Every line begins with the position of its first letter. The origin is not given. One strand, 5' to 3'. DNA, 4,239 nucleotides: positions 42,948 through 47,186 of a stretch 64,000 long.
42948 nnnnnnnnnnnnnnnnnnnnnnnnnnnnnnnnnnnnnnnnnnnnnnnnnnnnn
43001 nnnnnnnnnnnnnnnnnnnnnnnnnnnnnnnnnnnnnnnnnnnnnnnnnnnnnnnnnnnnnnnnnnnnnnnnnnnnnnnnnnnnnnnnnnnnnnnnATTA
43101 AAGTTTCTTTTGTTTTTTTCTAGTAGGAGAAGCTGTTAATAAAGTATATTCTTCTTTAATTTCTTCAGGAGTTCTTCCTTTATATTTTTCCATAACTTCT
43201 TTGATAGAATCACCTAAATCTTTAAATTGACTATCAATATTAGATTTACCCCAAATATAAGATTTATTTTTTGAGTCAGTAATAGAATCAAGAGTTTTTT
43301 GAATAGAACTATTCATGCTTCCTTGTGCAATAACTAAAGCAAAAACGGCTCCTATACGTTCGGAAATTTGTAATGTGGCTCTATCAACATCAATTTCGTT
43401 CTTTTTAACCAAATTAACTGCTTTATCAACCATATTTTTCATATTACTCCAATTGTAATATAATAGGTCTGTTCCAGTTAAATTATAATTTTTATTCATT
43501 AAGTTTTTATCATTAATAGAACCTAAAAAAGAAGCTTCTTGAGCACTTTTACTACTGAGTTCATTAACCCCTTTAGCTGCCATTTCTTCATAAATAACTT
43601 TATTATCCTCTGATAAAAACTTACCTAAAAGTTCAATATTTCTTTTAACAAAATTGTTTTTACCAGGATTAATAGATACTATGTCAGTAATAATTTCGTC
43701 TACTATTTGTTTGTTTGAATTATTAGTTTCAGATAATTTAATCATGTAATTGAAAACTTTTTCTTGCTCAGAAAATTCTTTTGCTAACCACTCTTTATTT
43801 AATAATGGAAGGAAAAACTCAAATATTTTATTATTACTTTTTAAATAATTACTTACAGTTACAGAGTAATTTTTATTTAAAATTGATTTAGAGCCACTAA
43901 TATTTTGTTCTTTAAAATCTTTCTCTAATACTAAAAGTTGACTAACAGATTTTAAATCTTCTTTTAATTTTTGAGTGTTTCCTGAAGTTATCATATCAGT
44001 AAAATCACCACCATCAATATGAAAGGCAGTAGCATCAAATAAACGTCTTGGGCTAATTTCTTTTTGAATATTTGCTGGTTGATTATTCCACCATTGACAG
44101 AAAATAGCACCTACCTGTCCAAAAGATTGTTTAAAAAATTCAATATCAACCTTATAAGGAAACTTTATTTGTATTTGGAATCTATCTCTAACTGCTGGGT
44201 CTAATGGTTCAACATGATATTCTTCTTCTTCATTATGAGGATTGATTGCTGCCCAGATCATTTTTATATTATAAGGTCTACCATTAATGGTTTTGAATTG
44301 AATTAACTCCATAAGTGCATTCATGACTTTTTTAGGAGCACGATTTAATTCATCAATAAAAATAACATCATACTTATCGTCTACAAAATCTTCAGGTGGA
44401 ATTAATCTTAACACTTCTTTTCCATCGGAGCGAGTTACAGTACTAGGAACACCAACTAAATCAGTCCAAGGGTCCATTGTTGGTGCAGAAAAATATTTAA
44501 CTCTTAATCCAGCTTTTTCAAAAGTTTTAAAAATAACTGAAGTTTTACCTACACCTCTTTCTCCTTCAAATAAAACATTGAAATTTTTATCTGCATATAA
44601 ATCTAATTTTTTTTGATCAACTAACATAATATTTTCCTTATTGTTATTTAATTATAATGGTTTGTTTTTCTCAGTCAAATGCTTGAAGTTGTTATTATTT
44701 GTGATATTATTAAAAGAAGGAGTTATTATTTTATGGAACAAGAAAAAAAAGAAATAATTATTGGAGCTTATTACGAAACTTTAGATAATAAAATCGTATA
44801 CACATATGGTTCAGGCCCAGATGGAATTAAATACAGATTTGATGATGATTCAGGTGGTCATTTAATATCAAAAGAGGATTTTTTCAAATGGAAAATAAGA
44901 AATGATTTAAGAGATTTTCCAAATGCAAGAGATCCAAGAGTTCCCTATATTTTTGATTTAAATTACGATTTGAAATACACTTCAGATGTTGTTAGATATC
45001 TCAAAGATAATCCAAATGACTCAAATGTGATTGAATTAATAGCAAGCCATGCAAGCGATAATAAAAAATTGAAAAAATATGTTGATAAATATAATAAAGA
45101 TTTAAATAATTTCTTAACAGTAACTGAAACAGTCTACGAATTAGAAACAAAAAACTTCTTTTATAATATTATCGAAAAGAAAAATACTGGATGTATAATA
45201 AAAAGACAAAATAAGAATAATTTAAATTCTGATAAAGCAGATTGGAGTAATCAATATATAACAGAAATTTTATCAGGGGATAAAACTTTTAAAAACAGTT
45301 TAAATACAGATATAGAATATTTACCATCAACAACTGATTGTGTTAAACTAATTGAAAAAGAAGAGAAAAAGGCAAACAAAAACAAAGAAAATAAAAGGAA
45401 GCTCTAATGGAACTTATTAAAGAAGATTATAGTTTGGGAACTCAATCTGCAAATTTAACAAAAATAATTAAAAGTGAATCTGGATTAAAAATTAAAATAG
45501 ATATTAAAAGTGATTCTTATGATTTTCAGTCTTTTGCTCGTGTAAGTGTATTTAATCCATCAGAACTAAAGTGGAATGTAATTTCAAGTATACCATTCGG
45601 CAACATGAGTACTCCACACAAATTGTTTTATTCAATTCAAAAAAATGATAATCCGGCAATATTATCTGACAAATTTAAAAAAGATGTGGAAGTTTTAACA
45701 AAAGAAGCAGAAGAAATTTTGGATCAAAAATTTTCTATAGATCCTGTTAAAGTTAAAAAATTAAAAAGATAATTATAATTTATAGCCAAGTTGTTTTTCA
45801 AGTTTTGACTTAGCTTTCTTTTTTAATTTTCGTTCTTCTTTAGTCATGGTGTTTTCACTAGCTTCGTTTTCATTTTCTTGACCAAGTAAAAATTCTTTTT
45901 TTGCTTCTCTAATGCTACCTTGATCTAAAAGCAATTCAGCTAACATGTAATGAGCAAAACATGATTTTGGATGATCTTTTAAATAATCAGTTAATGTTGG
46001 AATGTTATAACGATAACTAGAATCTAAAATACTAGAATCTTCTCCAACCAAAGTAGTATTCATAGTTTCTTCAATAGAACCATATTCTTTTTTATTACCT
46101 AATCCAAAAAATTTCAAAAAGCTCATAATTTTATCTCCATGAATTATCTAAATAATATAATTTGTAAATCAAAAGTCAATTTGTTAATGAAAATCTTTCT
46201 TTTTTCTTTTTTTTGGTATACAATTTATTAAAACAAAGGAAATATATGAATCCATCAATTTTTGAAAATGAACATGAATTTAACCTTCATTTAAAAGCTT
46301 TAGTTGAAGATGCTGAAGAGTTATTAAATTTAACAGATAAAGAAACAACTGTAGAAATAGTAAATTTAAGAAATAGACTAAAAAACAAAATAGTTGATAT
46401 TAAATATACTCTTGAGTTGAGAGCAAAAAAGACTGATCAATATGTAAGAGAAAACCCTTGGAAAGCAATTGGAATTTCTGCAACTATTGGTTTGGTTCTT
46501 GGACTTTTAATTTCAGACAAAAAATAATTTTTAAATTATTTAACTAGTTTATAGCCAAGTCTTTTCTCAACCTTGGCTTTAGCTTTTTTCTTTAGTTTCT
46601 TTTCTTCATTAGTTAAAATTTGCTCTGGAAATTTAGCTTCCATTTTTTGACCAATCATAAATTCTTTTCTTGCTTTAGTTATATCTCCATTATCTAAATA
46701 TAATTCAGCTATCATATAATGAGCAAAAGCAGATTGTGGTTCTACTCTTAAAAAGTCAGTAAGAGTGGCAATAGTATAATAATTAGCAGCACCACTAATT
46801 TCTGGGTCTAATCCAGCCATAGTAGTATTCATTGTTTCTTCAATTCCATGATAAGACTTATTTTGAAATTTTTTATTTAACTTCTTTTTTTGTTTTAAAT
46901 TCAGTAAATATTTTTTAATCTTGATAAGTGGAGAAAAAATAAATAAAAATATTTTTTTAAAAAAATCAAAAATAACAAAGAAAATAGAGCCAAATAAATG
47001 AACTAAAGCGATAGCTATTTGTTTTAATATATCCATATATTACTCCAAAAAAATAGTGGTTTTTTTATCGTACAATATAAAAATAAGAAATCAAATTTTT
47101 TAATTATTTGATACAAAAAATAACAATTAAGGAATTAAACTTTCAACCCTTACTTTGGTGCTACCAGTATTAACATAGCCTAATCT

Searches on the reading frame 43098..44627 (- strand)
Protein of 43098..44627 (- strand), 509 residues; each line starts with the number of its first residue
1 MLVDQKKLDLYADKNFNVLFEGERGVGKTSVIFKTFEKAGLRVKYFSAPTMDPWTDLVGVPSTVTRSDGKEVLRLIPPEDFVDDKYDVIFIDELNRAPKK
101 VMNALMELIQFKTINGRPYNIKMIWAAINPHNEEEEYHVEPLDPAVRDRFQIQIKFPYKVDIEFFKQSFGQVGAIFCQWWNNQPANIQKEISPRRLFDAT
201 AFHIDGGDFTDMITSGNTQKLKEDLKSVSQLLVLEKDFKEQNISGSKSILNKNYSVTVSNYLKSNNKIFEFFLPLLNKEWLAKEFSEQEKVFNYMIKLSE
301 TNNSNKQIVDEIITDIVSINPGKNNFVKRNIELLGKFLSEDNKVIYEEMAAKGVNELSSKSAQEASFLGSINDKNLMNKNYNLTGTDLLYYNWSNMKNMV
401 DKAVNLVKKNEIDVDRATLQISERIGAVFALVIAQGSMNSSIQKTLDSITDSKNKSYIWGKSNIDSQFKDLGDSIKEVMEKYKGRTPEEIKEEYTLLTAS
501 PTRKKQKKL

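Call 4: search_protein_families(library=pfam, proteins=[window:43098-44627:-], max_evalue=1)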
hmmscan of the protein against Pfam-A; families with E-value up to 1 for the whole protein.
window:43098-44627:- (509 aa): 12 families
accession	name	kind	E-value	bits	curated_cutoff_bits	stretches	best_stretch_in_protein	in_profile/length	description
PF00004.35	AAA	-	1.7e-06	29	21.2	1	18-158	1-131/131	ATPase family associated with various cellular activities (AAA)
PF07726.17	AAA_3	-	2.6e-06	27.8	27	1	18-151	2-130/131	ATPase family associated with various cellular activities (AAA)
PF07728.20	AAA_5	-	6.1e-06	26.7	22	1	17-150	1-139/139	AAA domain (dynein-related subfamily)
PF05496.18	RuvB_N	-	0.0011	19.2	27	1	17-67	35-85/159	Holliday junction DNA helicase RuvB P-loop domain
PF12775.13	AAA_7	-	0.0082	16.1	25.8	1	8-40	26-58/181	P-loop containing dynein motor region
PF05698.19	Trigger_C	-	0.014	15.9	22.7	1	225-293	91-158/162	Bacterial trigger factor protein (TF) C-terminus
PF00158.32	Sigma54_activat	-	0.015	15.4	20.2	0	7-37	14-44/168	Sigma-54 interaction domain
PF13173.12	AAA_14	-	0.018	15.5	27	1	18-105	5-81/129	AAA domain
PF04949.18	Transcrip_act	-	0.035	14.4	27.5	1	397-483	21-110/154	Transcriptional activator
PF13479.12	AAA_24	-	0.043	14.1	27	1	17-107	4-86/195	AAA domain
PF13401.12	AAA_22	-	0.05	14.4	27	1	19-111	9-110/130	AAA domain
PF07724.20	AAA_2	-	0.059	13.9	27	1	82-110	72-100/166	AAA domain (Cdc48 subfamily)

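Call 5: search_protein_families(library=phrogs, proteins=[window:43098-44627:-], max_evalue=0.1)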
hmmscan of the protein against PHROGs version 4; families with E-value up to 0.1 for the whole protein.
window:43098-44627:- (509 aa): 7 families
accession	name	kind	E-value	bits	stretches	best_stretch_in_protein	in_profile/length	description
phrog_1297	-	other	2.1e-16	60.9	1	13-150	23-163/356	ATPase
phrog_168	-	DNA, RNA and nucleotide metabolism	2.9e-07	31.5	1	17-174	44-175/314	clamp loader of DNA polymerase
phrog_249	-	moron, auxiliary metabolic gene and host takeover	3.8e-05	24.2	1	12-163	124-282/380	porphyrin biosynthesis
phrog_16335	-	other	0.00026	21.3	1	21-150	32-162/267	ATPase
phrog_8036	-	unknown function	0.00038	20.8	0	455-493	226-264/290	-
phrog_1183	-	DNA, RNA and nucleotide metabolism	0.029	15.2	0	276-369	12-97/139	endonuclease V N-glycosylase UV repair enzyme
phrog_36519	-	unknown function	0.082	14.1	0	104-134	4-33/57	-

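Call 7: search_protein_families(library=padloc, proteins=[window:43098-44627:-], max_evalue=0.1)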
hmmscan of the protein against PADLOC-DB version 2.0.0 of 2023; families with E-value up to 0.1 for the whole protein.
window:43098-44627:- (509 aa): 1 family
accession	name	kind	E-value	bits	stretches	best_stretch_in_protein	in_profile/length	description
PDLC04919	PDC-S13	-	0.00031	18.1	0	455-507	218-270/281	-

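Call 59: search_dna_similar(query=window:43098-44627:-, collection=phages, mode=protein, max_evalue=0.00001, max_rows=12)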
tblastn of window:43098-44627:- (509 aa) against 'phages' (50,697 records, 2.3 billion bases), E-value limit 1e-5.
Records with a match: 10; places in all: 10; records where one place covers at least 80% of the query: 0.
Best place of each record, by identity: <60% 10.
By first word of the organism name: Vibrio 6; Ralstonia 2; uncultured 1; Burkholderia 1.
By host as written in the record: - 3; Vibrio alginolyticus CECT 521 2; Burkholderia 1; Vibrio sp. 1; Vibrio parahaemolyticus 1; Vibrio parahaemolyticus TY18 1; Vibrio alginolyticus NBRC 15630 = ATCC 17749 1.
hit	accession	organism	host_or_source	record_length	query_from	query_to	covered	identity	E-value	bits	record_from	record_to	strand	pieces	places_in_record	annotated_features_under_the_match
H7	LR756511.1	uncultured phage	metagenomic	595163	6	313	61%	39.9%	3e-55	205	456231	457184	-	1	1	record has no annotation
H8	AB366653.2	Ralstonia phage phiRSL1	-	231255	2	216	42%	40.6%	3e-50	191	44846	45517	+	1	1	ATPase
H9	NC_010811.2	Ralstonia phage phiRSL1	-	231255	2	216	42%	40.6%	3e-50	191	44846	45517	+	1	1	ATPase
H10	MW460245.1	Burkholderia phage BCSR5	Burkholderia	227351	2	215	42%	38.3%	3e-45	176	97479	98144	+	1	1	hypothetical protein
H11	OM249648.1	Vibrio phage phiKT1024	Vibrio sp.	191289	8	163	31%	29.4%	3e-8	62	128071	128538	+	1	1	putative MoxR-like ATPase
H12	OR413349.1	Vibrio phage pv27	Vibrio parahaemolyticus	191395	8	163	31%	29.4%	3e-8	62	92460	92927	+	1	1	ATPase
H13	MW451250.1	Vibrio phage phiTY18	Vibrio parahaemolyticus TY18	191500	8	163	31%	29.4%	3e-8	62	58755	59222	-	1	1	record has no annotation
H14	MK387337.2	Vibrio phage Va1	Vibrio alginolyticus NBRC 15630 = ATCC ...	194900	8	163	31%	29.4%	4e-8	62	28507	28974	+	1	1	hypothetical protein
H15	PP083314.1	Vibrio phage VB_VaC_SRILMA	Vibrio alginolyticus CECT 521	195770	8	163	31%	29.4%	4e-8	62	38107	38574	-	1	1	ATPase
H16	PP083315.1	Vibrio phage VB_VaC_TDDLMA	Vibrio alginolyticus CECT 521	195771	8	163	31%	29.4%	4e-8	62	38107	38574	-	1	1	ATPase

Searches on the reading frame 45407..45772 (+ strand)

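Call 39: search_protein_families(library=pfam, proteins=[window:45407-45772:+], max_evalue=0.01)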
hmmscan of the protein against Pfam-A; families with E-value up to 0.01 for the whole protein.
window:45407-45772:+ (121 aa): 1 family
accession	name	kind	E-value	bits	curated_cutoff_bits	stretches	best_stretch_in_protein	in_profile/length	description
PF08147.17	DBP10CT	-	0.0055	17.4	27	0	14-39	36-61/66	DBP10CT (NUC160) domain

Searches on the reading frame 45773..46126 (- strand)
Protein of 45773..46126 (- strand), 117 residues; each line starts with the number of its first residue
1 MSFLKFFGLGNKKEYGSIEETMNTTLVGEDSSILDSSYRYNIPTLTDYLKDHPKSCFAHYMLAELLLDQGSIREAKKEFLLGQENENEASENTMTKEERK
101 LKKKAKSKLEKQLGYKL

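Call 39: search_protein_families(library=pfam, proteins=[window:45773-46126:-], max_evalue=0.01)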
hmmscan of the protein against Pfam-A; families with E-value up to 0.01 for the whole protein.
window:45773-46126:- (117 aa): 1 family
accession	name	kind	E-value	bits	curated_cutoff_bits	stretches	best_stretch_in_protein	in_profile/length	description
PF13431.12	TPR_17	-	0.0027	18.3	24.4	1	46-76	3-33/34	Tetratricopeptide repeat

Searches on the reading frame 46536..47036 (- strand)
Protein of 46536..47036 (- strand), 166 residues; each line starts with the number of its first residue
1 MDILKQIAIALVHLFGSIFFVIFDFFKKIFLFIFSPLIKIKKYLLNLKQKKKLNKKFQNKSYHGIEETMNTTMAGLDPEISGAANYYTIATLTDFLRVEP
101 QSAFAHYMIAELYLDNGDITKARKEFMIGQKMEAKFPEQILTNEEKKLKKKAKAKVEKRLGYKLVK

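Call 39: search_protein_families(library=pfam, proteins=[window:46536-47036:-], max_evalue=0.01)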
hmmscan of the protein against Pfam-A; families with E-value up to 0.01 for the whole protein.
window:46536-47036:- (166 aa): 2 families
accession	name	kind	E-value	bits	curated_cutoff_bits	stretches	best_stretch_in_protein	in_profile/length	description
PF13431.12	TPR_17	-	0.00056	20.4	24.4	1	94-123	4-33/34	Tetratricopeptide repeat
PF23300.3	HEAT_Nup120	-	0.00083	19.7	29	1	91-128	14-51/170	Nucleoporin Nup120, HEAT repeats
